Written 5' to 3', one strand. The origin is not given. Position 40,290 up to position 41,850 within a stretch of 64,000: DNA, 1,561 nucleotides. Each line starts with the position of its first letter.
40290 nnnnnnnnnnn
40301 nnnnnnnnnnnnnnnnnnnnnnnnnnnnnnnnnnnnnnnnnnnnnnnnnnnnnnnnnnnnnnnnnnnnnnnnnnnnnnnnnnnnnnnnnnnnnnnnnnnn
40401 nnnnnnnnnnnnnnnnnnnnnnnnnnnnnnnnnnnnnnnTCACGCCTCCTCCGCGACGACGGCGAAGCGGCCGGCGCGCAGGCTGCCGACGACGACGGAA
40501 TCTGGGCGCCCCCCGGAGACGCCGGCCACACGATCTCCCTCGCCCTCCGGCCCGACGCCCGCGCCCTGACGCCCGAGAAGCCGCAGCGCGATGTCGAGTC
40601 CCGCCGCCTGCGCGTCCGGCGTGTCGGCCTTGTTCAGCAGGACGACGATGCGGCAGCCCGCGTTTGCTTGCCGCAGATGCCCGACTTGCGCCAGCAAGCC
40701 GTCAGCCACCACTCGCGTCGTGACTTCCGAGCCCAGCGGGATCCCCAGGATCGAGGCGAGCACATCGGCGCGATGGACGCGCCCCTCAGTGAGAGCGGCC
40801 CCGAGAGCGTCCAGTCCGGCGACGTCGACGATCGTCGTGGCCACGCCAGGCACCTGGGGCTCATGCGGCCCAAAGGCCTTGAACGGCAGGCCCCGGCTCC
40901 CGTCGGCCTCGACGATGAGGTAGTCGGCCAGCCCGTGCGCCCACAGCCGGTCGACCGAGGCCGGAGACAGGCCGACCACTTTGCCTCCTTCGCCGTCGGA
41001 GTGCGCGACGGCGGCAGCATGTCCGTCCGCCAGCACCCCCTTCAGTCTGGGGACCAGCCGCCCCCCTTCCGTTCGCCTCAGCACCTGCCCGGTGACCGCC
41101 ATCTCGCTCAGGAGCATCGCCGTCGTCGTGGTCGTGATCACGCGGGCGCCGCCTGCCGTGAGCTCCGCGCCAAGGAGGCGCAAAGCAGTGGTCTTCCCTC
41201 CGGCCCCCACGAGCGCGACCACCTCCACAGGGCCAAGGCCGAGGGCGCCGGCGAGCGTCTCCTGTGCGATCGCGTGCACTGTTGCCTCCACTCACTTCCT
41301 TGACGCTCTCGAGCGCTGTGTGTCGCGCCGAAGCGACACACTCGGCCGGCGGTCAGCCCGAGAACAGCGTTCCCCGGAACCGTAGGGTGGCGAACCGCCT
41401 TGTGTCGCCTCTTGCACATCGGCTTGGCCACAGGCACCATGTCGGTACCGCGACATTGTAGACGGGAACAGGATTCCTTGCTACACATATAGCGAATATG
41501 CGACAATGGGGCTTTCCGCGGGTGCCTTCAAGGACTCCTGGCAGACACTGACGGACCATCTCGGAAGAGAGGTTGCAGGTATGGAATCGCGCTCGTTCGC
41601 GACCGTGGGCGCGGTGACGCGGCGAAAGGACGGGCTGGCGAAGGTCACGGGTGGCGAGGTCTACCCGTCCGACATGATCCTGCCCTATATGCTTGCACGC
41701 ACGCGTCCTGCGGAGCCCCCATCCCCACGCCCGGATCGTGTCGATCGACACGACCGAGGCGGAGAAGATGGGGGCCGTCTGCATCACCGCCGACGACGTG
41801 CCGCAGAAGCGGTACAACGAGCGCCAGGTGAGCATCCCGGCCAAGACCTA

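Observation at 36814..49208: Selenium-dependent molybdenum hydroxylase marker genes (yqeB, yqeC) beside two tandem three-subunit hydroxylases and a dedicated molybdate transporter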

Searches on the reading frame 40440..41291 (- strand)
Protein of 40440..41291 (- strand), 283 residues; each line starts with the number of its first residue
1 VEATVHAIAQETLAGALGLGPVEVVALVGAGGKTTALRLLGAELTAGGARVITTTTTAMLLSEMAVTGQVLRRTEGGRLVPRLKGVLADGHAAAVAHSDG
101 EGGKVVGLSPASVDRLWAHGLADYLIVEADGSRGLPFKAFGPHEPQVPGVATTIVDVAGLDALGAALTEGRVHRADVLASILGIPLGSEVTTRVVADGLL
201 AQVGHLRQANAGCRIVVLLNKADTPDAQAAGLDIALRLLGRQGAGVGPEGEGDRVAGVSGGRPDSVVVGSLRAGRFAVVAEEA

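Call 5: search_protein_families(library=ncbifam, proteins=[window:40440-41291:-], max_evalue=0.001)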
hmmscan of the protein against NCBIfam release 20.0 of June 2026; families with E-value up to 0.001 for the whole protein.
window:40440-41291:- (283 aa): 1 family
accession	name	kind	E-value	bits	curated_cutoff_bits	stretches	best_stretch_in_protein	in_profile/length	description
TIGR03172.2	TIGR03172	equivalog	5.6e-45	153.7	73.05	1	24-238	1-206/209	selenium cofactor biosynthesis protein YqeC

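Call 6: search_protein_families(library=pfam, proteins=[window:40440-41291:-], max_evalue=0.001)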
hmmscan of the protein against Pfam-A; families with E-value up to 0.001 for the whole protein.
window:40440-41291:- (283 aa): 1 family
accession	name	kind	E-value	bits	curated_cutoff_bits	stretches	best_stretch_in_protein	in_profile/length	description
PF19842.5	YqeC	-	9.7e-34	117.1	27.6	1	25-175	1-144/145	YqeC protein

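Call 34: search_solved_structures(query=window:40440-41291:-, max_evalue=1)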
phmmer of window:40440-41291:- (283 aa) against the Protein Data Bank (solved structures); distinct sequences matched with E-value up to 1: 1.
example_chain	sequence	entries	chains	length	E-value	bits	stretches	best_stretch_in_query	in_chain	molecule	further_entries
1uep_A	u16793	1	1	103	0.11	15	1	134-214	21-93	Membrane Associated Guanylate Kinase Inverted-2 (MAGI-2)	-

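Call 40: find_homologous_proteins(query=window:40440-41291:-, max_evalue=1e-10)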
Query window:40440-41291:- (283 aa): 312 proteins with E <= 1e-10 among 8000 candidates; the best 120 are listed.
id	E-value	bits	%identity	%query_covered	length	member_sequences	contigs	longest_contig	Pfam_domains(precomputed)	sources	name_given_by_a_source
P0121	2.1e-165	567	100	99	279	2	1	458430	PF19842.6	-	-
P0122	5.3e-144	497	89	99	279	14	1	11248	PF19842.6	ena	-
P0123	1.4e-138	479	86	99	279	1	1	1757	PF19842.6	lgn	-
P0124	2.7e-135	468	85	99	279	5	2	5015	PF19842.6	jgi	jgi:probable selenium-dependent hydroxylase accessory protein YqeC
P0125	2.6e-134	465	84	98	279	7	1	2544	PF19842.6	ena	-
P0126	4.5e-115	402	76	98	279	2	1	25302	PF19842.6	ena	-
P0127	1.7e-114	400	76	98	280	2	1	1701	PF19842.6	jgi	jgi:molybdenum cofactor cytidylyltransferase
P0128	4.2e-107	376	70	100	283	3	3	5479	PF19842.6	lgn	-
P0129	5.2e-104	365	68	97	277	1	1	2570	PF19842.6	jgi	jgi:probable selenium-dependent hydroxylase accessory protein YqeC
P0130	1.6e-96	341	67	99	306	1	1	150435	PF19842.6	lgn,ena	-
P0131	1.4e-94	335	70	97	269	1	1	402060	PF19842.6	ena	-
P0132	5.0e-92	326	66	98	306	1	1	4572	PF19842.6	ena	-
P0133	3.0e-91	324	65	99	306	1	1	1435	PF19842.6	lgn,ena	-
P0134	5.5e-85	303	64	95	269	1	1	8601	PF19842.6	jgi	jgi:molybdenum cofactor cytidylyltransferase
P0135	3.8e-83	297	61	97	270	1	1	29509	PF19842.6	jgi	jgi:probable selenium-dependent hydroxylase accessory protein YqeC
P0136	1.1e-82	295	58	97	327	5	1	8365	PF19842.6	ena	-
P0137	8.2e-81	289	59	99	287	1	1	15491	PF19842.6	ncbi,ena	-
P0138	6.1e-80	286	60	98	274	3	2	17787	PF19842.6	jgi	-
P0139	1.4e-79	285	60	98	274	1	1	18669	PF19842.6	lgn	-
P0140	5.5e-78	280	58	99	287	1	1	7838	PF19842.6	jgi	jgi:probable selenium-dependent hydroxylase accessory protein YqeC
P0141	6.2e-78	280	59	98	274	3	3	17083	PF19842.6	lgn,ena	-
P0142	2.5e-77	278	58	98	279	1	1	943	PF19842.6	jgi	jgi:probable selenium-dependent hydroxylase accessory protein YqeC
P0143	3.3e-76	274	57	98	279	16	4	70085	PF19842.6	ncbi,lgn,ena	-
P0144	1.6e-75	272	57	98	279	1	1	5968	PF19842.6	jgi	jgi:molybdenum cofactor cytidylyltransferase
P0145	3.3e-75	271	59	92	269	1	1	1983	PF19842.6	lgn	-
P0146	1.2e-74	269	54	99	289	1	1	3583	PF19842.6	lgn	-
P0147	2.3e-74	268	59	98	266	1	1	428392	PF19842.6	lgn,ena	-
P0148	7.7e-73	263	57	98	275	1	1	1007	PF19842.6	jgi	jgi:probable selenium-dependent hydroxylase accessory protein YqeC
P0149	2.8e-68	248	57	91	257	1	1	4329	PF19842.6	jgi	jgi:probable selenium-dependent hydroxylase accessory protein YqeC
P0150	3.4e-68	248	54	98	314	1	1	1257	PF19842.6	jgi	-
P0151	5.9e-68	247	53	98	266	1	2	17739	PF19842.6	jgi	jgi:probable selenium-dependent hydroxylase accessory protein YqeC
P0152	7.3e-67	244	54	98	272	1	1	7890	PF19842.6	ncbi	ncbi:MAG: selenium cofactor biosynthesis protein YqeC [bacterium]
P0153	9.4e-66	240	55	96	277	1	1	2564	PF19842.6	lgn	-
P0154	1.4e-65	239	54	94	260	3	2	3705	PF19842.6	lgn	-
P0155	2.6e-65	239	53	97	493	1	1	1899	PF01128.26,PF12804.14,PF19842.6,PF02348.26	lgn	-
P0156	7.4e-65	237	53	99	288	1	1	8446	PF19842.6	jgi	jgi:probable selenium-dependent hydroxylase accessory protein YqeC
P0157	2.3e-64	235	58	82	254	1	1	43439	PF19842.6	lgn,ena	-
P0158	1.3e-63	233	52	93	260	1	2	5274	PF19842.6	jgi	jgi:probable selenium-dependent hydroxylase accessory protein YqeC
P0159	2.4e-63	232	53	98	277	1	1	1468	PF19842.6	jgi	jgi:probable selenium-dependent hydroxylase accessory protein YqeC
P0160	2.7e-63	232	53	96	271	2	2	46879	PF19842.6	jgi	-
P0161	4.0e-62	228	54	98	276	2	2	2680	PF19842.6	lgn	-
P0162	1.0e-61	227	53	90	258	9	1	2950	PF19842.6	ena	-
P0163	1.8e-61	226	54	88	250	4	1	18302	PF19842.6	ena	-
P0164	8.2e-61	224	50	91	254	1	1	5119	PF19842.6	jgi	jgi:probable selenium-dependent hydroxylase accessory protein YqeC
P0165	2.3e-60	222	58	77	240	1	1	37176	PF19842.6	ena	-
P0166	5.5e-60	221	54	79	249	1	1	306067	PF19842.6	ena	-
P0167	1.4e-59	220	56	78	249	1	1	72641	PF19842.6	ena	-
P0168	2.2e-59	219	57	77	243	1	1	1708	PF19842.6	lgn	-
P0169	1.7e-57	213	50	96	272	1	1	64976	PF19842.6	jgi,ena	-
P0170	1.9e-57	213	52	88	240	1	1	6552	PF19842.6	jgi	jgi:probable selenium-dependent hydroxylase accessory protein YqeC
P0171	7.1e-57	211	54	77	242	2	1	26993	PF19842.6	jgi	jgi:probable selenium-dependent hydroxylase accessory protein YqeC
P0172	3.5e-56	209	50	91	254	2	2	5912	PF19842.6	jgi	jgi:probable selenium-dependent hydroxylase accessory protein YqeC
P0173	9.8e-55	204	49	97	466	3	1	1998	PF01128.26,PF12804.14,PF19842.6,PF02348.26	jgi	-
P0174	1.8e-51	193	45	96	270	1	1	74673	PF19842.6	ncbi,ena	-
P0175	1.2e-50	190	46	95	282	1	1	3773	PF19842.6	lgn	-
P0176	1.7e-50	190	54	68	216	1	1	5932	PF19842.6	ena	-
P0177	1.3e-49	187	47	93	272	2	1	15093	PF19842.6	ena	-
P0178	5.4e-49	185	48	95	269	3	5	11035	PF19842.6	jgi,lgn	jgi:molybdenum cofactor cytidylyltransferase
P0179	1.0e-48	184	61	63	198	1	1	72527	PF19842.6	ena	-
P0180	7.5e-48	181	46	95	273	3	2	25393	PF19842.6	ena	-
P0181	8.3e-48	181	46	96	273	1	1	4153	PF19842.6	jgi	jgi:probable selenium-dependent hydroxylase accessory protein YqeC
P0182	2.5e-47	180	43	90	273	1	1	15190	PF19842.6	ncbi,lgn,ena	-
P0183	2.7e-47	179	46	90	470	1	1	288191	PF01128.26,PF12804.14,PF19842.6,PF02348.26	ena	-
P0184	2.8e-47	179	46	92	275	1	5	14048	PF19842.6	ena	-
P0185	7.1e-47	178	54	75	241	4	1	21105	PF19842.6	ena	-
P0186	1.1e-45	174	44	95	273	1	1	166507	PF19842.6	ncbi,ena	-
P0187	2.1e-45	173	42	95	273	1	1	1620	PF19842.6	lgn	-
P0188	3.3e-45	173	44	94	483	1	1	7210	PF01128.26,PF12804.14,PF19842.6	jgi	jgi:molybdenum cofactor cytidylyltransferase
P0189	3.2e-44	169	45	95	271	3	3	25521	PF19842.6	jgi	jgi:probable selenium-dependent hydroxylase accessory protein YqeC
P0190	2.2e-43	167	44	92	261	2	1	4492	PF19842.6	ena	-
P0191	8.0e-43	165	54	61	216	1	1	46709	PF19842.6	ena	-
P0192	1.1e-41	161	45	90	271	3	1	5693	PF19842.6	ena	-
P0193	8.1e-41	158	41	95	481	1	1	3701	PF01128.26,PF12804.14,PF19842.6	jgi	jgi:molybdenum cofactor cytidylyltransferase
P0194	4.2e-40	156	65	45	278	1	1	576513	PF19842.6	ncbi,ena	-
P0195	4.3e-37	146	43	76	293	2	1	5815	PF12804.14,PF19842.6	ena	-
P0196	1.6e-36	144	43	80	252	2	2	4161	PF19842.6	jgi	jgi:molybdenum cofactor cytidylyltransferase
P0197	9.9e-36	142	45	75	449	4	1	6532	PF12804.14,PF19842.6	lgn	-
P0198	4.2e-35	139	41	81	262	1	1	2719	PF19842.6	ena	-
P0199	6.0e-35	139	43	80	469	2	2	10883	PF12804.14,PF19842.6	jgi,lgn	jgi:molybdenum cofactor cytidylyltransferase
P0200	3.5e-34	136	43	80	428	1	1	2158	PF12804.14,PF19842.6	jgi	-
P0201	1.1e-33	135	40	82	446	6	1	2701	PF01128.26,PF12804.14,PF19842.6,PF02348.26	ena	-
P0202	5.4e-33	133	39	81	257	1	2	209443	PF19842.6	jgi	jgi:probable selenium-dependent hydroxylase accessory protein YqeC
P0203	6.6e-33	132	41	80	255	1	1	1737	PF19842.6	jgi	jgi:probable selenium-dependent hydroxylase accessory protein YqeC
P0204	5.4e-32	129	36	96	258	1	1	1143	PF19842.6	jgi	jgi:probable selenium-dependent hydroxylase accessory protein YqeC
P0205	2.5e-31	127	37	81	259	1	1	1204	PF19842.6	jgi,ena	-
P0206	4.0e-31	126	40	92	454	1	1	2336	PF01128.26,PF12804.14,PF19842.6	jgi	jgi:molybdenum cofactor cytidylyltransferase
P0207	1.3e-30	125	37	80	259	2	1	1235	PF19842.6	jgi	-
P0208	1.4e-30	125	41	73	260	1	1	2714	PF19842.6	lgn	-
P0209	1.6e-30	124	35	83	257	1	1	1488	PF19842.6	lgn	-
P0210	2.0e-30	124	34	96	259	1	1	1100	PF19842.6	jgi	jgi:probable selenium-dependent hydroxylase accessory protein YqeC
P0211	5.8e-30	123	37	93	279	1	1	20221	PF19842.6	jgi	jgi:probable selenium-dependent hydroxylase accessory protein YqeC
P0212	6.5e-30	122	36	84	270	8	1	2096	PF19842.6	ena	-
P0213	7.0e-30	122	41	79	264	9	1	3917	PF19842.6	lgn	-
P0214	1.0e-29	122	37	80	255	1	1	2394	PF19842.6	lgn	-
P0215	1.1e-29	122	38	81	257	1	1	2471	PF19842.6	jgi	jgi:probable selenium-dependent hydroxylase accessory protein YqeC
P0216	2.7e-29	120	37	78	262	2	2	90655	PF19842.6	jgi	jgi:probable selenium-dependent hydroxylase accessory protein YqeC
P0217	3.1e-29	120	35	94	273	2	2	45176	PF19842.6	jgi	jgi:probable selenium-dependent hydroxylase accessory protein YqeC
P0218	3.2e-29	120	34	80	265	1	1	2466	PF19842.6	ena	-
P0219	3.5e-29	120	36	80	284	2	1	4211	PF19842.6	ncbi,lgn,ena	-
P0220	3.5e-29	120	36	92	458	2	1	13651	PF12804.14,PF19842.6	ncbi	-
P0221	5.3e-29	119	40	75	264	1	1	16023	PF19842.6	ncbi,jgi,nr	ncbi:MAG: putative selenium-dependent hydroxylase accessory protein YqeC [Desulfobacteraceae bacteri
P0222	5.6e-29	119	35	79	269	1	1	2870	PF19842.6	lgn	-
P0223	5.8e-29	119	35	82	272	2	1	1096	PF19842.6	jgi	jgi:probable selenium-dependent hydroxylase accessory protein YqeC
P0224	6.0e-29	119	38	76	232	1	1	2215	PF19842.6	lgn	-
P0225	6.3e-29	119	36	81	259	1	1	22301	PF19842.6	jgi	-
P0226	7.3e-29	119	35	95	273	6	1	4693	PF19842.6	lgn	-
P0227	8.1e-29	119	37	96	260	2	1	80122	PF19842.6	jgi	jgi:probable selenium-dependent hydroxylase accessory protein YqeC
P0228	9.6e-29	119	41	81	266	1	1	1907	PF19842.6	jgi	-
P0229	1.1e-28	118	35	86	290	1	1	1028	PF19842.6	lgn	-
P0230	2.1e-28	118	38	81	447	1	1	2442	PF12804.14,PF19842.6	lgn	-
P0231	2.1e-28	117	36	81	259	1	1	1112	PF19842.6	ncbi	-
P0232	2.2e-28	117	36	81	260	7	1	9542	PF19842.6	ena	-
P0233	3.9e-28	117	34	82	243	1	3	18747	PF19842.6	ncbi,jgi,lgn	jgi:probable selenium-dependent hydroxylase accessory protein YqeC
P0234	4.7e-28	116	33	83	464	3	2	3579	PF13649.13,PF08241.19,PF19842.6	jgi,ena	-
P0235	5.4e-28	116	34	81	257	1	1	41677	PF19842.6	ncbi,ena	-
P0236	6.0e-28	116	34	82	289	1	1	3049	PF19842.6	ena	-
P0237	9.9e-28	115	34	81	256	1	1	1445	PF19842.6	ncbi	-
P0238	1.1e-27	115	32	97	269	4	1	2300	PF19842.6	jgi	jgi:probable selenium-dependent hydroxylase accessory protein YqeC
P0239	1.2e-27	115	37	81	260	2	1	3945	PF19842.6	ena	-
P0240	1.2e-27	115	35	77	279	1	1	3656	PF19842.6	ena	-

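Call 41: find_encoding_contigs(protein=P0121, flank=10000, max_places=3)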
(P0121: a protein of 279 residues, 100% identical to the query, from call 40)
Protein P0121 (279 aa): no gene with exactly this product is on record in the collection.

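Call 54: predict_structure(alignment_id=A2)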
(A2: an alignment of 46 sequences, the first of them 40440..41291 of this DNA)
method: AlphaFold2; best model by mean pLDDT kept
length: 283 residues; sequences in the alignment: 46
mean_pLDDT: 92.9   pTM: 0.92
mean pLDDT of the five models: 92.9, 92.7, 92.4, 91.8, 91.7
residues with pLDDT >= 90: 242; 70-90: 17; 50-70: 24; < 50: 0
segments of 3 or more residues with pLDDT < 50: none
pLDDT, mean of each block of 10 residues (from residue 1): 79 98 98 98 97 98 97 83 91 96 97 98 98 96 97 99 98 98 98 97 97 97 98 95 58 58 96 97 76
secondary structure, 60 per line:
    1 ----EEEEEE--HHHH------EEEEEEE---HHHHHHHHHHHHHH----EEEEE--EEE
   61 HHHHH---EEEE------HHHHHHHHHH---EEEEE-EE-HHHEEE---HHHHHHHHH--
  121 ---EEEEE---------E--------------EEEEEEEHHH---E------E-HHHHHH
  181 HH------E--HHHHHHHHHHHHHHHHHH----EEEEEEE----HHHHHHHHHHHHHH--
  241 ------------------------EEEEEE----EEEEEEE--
elements in order: E5-10 H13-16 E23-29 H33-46 E51-55 E58-60 H61-65 E69-72 H79-88 E92-96 E104-106 H110-118 E124-128 E153-159 H175-182 H192-209 E214-220 H225-238 E265-270 E275-281

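Call 57: fold_search(model_id=the predicted structure, library=pdb)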
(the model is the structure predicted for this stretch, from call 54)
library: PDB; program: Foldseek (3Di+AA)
matches with E <= 10: 1215; with E <= 0.001: 7
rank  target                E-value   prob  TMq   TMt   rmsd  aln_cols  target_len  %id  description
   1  3fwy_A                2.0e-04  1.00  0.37  0.39   7.4       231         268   17  Crystal structure of the L protein of Rhodobacter sphaeroides light-independent protochlorophyllide reductase (BchL) w (released 2009-03-24)
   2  2qm8_B                4.6e-04  1.00  0.40  0.36   9.4       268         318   17  MeaB, A Bacterial Homolog of MMAA, in the Nucleotide Free Form (released 2007-08-28)
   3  1qzx_A                4.9e-04  1.00  0.39  0.28   6.8       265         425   13  Crystal structure of the complete core of archaeal SRP and implications for inter-domain communication (released 2003-11-18)
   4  4lc1_A                5.8e-04  1.00  0.39  0.35   9.4       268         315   17  MeaB, A Bacterial Homolog of MMAA, Bound to GDP and crystallized in the presence of GDP and [AlF4]- (released 2013-09-25)
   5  4rz2_A                6.2e-04  1.00  0.40  0.43   6.8       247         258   16  Crystal structure of the MinD-like ATPase FlhG (released 2015-03-04)
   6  2qm7_A                7.0e-04  1.00  0.37  0.34   9.4       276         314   17  MeaB, A Bacterial Homolog of MMAA, Bound to GDP (released 2007-08-28)
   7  5l3q_A                8.9e-04  1.00  0.36  0.39   7.1       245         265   13  Structure of the GTPase heterodimer of human SRP54 and SRalpha (released 2016-06-08)
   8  3dmd_B                1.1e-03  1.00  0.36  0.33   7.4       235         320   13  Structures and Conformations in Solution of the Signal Recognition Particle Receptor from the archaeon Pyrococcus furi (released 2008-11-11)
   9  5l3r_D                1.2e-03  1.00  0.38  0.38   8.8       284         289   15  Structure of the GTPase heterodimer of chloroplast SRP54 and FtsY from Arabidopsis thaliana (released 2016-06-08)
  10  6frk_x                1.3e-03  1.00  0.37  0.29   7.2       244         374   12  Structure of a prehandover mammalian ribosomal SRP and SRP receptor targeting complex (released 2018-03-28)
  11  4c7o_B                1.3e-03  1.00  0.37  0.39   8.2       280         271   12  The structural basis of FtsY recruitment and GTPase activation by SRP RNA (released 2013-11-20)
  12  7obq_x                1.6e-03  0.99  0.35  0.27   7.1       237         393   13  SRP-SR at the distal site conformation (released 2021-07-21)
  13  3dm9                  1.6e-03  0.99  0.38  0.36   8.2       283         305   12  Structures and Conformations in Solution of the Signal Recognition Particle Receptor from the archaeon Pyrococcus furios (released 2008-11-11)
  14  3e70                  1.7e-03  1.00  0.39  0.36   7.2       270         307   12  Structures and conformations in solution of the Signal Recognition Particle Receptor from the Archaeon Pyrococcus Furios (released 2008-11-18)
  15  8rix                  1.7e-03  1.00  0.38  0.37   8.6       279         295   13  Crystal structure of chloroplast FtsY from Arabidopsis thaliana in complex with the alarmone ppGpp (released 2025-01-01)
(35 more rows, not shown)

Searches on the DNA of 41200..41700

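Call 49: search_rna_families(source=window, start=41200, end=41700, threshold=evalue, max_evalue=1)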
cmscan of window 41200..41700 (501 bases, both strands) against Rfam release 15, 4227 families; matches with E-value up to 1: 0.
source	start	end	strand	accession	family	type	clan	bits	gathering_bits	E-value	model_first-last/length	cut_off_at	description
